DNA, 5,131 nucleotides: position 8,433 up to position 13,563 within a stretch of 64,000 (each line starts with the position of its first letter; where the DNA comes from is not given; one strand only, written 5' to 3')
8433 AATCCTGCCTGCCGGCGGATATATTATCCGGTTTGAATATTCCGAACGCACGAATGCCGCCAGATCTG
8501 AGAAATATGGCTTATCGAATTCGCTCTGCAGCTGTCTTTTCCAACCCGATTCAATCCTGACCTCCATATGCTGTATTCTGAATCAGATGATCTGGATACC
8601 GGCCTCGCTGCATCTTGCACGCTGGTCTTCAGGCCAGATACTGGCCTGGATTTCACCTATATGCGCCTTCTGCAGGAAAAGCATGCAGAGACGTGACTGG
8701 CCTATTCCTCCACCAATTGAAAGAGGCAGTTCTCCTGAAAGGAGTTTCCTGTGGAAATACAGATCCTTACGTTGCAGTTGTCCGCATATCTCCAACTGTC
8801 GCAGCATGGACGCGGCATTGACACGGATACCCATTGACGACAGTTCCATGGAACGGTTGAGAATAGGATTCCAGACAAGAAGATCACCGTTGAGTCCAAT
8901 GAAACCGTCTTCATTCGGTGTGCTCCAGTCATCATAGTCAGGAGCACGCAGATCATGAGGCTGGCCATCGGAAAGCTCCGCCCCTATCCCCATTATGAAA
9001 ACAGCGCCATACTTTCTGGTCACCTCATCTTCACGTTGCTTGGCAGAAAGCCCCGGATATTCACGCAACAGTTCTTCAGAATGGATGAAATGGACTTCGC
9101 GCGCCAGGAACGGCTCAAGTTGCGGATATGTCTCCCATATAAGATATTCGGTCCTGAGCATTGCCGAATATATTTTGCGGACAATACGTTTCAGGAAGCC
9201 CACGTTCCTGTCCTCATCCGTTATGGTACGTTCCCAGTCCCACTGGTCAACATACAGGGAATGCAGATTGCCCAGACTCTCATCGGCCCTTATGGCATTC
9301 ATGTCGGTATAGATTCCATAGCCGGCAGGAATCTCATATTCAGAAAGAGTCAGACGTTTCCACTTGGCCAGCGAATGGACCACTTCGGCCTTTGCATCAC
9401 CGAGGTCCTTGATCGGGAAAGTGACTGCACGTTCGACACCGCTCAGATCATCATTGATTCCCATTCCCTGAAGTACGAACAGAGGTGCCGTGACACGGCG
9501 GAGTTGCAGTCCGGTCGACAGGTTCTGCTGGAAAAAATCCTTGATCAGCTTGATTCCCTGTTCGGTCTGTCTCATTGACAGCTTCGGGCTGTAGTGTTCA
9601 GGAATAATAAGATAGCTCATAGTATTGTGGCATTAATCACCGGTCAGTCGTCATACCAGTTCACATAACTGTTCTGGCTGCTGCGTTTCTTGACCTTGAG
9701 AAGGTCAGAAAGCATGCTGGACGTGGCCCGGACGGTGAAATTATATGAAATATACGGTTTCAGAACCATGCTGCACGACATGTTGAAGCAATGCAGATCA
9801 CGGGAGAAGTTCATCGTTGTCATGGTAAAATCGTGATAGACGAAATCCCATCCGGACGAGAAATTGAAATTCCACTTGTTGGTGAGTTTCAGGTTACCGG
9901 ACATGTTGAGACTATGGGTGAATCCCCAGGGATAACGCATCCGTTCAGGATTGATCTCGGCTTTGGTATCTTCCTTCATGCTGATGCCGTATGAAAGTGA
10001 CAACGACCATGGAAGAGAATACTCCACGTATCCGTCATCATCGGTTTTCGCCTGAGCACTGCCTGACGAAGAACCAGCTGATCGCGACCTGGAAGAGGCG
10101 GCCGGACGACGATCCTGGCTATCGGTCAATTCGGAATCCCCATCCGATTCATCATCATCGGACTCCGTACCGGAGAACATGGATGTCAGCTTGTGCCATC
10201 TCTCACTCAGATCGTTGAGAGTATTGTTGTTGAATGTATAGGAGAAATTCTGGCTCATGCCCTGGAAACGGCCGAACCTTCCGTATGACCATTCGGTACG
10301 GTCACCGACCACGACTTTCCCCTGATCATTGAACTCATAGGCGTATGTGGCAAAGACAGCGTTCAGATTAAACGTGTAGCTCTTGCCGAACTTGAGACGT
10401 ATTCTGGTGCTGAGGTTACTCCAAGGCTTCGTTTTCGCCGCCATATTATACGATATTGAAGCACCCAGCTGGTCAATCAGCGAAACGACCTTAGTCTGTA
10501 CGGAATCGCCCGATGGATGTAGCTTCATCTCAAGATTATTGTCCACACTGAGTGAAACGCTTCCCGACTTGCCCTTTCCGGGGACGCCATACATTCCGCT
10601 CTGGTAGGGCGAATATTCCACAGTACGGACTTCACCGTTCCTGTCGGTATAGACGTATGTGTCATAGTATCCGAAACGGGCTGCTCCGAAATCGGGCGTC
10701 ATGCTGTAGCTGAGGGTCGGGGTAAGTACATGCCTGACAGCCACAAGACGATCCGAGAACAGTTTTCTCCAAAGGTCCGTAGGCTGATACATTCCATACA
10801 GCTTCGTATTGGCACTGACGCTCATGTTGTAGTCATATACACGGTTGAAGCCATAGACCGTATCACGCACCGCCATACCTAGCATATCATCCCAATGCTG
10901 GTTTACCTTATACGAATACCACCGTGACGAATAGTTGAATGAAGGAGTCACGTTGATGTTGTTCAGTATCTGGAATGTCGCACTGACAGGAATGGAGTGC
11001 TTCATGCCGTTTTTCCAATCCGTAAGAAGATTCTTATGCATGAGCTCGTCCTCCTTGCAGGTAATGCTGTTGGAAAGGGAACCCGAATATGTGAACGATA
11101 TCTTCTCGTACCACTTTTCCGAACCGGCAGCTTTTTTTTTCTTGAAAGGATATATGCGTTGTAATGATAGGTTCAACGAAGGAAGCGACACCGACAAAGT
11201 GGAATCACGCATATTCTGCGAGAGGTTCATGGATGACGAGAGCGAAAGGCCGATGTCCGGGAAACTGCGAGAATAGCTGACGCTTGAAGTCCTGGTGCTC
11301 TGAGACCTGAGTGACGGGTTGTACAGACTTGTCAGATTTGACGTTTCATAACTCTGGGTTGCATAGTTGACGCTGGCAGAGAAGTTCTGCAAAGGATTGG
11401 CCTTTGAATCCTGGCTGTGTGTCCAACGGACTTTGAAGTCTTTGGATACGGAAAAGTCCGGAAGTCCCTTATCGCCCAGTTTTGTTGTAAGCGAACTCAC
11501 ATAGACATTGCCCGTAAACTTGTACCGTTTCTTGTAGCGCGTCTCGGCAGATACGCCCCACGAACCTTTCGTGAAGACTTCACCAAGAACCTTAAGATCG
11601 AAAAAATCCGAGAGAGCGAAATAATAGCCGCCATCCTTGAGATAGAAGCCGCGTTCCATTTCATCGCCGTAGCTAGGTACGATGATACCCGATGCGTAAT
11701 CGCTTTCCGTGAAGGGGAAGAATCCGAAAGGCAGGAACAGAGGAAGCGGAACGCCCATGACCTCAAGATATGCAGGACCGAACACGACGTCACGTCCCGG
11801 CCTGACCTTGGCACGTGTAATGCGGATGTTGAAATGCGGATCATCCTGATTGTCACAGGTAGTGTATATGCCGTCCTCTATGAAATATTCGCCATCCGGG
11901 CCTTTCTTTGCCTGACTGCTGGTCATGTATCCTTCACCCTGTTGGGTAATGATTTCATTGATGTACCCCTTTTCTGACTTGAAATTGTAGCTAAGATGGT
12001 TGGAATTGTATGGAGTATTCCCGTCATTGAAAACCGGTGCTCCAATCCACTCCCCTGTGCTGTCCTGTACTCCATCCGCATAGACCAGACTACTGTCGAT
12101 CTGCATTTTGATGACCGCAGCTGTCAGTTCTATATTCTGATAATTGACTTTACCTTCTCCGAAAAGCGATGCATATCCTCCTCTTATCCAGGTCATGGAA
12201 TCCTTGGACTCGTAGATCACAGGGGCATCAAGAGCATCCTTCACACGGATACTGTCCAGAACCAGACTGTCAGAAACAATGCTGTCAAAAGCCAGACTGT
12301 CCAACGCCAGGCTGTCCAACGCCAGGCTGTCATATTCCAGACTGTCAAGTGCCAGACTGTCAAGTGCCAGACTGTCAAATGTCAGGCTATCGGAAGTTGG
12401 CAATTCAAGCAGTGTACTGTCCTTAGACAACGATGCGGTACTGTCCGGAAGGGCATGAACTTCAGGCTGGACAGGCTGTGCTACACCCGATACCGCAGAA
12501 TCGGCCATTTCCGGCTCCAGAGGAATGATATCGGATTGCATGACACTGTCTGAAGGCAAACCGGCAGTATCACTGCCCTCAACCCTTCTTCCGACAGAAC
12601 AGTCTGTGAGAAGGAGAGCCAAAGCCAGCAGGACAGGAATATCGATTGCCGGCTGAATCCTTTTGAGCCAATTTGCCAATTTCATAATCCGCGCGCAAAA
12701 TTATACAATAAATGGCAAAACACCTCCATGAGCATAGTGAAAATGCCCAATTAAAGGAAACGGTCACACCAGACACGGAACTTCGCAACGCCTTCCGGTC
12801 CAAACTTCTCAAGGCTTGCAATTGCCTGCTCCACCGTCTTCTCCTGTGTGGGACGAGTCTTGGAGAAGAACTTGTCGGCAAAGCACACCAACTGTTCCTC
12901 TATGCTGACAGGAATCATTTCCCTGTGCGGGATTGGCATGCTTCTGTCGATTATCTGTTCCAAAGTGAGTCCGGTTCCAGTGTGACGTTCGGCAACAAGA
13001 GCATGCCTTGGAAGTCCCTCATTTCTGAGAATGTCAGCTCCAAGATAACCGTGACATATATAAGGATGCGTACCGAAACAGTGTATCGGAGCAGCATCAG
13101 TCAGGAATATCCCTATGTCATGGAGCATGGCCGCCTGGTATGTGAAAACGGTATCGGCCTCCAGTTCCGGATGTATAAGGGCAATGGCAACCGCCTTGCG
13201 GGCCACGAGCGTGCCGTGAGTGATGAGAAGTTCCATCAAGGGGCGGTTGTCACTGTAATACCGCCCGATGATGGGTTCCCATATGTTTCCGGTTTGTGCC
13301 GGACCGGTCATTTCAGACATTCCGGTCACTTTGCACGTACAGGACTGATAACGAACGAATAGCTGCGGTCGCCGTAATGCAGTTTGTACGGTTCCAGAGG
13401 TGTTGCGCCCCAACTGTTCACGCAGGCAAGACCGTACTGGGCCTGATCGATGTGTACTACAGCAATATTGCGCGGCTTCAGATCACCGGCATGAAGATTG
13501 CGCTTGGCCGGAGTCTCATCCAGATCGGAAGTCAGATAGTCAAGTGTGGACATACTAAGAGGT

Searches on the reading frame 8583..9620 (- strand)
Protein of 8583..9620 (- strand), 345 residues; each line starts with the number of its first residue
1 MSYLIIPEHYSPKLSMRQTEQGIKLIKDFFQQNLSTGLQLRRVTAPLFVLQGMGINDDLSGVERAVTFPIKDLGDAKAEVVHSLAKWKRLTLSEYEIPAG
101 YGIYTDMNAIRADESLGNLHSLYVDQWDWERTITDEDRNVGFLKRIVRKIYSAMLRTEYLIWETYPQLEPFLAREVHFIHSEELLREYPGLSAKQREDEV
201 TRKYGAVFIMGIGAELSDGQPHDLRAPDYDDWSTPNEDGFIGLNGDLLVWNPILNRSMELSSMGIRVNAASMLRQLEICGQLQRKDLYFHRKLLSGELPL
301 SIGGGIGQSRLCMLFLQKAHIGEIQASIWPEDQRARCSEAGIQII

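Call 47: search_protein_families(library=pfam, proteins=[window:8583-9620:-], max_evalue=0.001)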
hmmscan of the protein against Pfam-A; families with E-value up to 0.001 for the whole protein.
window:8583-9620:- (345 aa): 1 family
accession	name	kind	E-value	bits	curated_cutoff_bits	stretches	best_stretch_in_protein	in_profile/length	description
PF03590.20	AsnA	-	1.2e-103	346.3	27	1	21-255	2-227/228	Aspartate-ammonia ligase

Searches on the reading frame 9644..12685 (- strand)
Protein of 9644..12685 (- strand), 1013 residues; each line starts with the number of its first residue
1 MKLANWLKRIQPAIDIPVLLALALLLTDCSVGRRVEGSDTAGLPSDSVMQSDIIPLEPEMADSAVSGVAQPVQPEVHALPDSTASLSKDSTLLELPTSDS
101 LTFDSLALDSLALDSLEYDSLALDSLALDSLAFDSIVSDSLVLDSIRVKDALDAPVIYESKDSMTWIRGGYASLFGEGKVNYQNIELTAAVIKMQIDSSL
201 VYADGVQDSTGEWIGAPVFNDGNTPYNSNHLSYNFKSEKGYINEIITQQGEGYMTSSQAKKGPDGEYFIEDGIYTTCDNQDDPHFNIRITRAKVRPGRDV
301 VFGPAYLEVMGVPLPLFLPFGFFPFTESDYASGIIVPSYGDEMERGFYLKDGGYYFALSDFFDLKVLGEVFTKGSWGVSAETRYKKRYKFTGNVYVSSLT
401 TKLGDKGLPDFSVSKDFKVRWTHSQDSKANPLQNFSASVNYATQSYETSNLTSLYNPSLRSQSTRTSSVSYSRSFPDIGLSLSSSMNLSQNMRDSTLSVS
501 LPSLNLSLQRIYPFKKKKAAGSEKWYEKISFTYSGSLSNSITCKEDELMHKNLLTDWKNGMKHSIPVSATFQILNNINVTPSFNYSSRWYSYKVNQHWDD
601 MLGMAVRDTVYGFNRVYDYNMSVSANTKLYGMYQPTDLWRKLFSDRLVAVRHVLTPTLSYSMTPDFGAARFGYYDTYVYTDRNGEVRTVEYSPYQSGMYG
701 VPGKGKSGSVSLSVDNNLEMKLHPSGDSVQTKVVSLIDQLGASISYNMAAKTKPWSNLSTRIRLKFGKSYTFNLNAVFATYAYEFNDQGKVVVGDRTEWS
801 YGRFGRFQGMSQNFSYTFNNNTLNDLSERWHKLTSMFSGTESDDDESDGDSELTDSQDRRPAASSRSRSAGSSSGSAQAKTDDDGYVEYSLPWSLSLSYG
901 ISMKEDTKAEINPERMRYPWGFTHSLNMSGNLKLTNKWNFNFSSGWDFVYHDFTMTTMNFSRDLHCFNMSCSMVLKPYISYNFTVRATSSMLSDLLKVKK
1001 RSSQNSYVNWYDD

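Call 47: search_protein_families(library=pfam, proteins=[window:9644-12685:-], max_evalue=0.001)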
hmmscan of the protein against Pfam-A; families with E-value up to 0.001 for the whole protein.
window:9644-12685:- (1013 aa): 1 family
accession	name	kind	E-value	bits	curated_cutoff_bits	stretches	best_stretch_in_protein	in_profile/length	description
PF19838.5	LptD_2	-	3.9e-160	534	22.5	1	300-781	1-464/464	LptD protein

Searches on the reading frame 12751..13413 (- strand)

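Call 47: search_protein_families(library=pfam, proteins=[window:12751-13413:-], max_evalue=0.001)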
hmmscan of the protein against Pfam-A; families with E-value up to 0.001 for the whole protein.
window:12751-13413:- (220 aa): 1 family
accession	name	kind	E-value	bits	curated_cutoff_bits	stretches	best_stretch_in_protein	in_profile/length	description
PF01966.28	HD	-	3.2e-06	27.9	22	1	65-182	3-113/116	HD domain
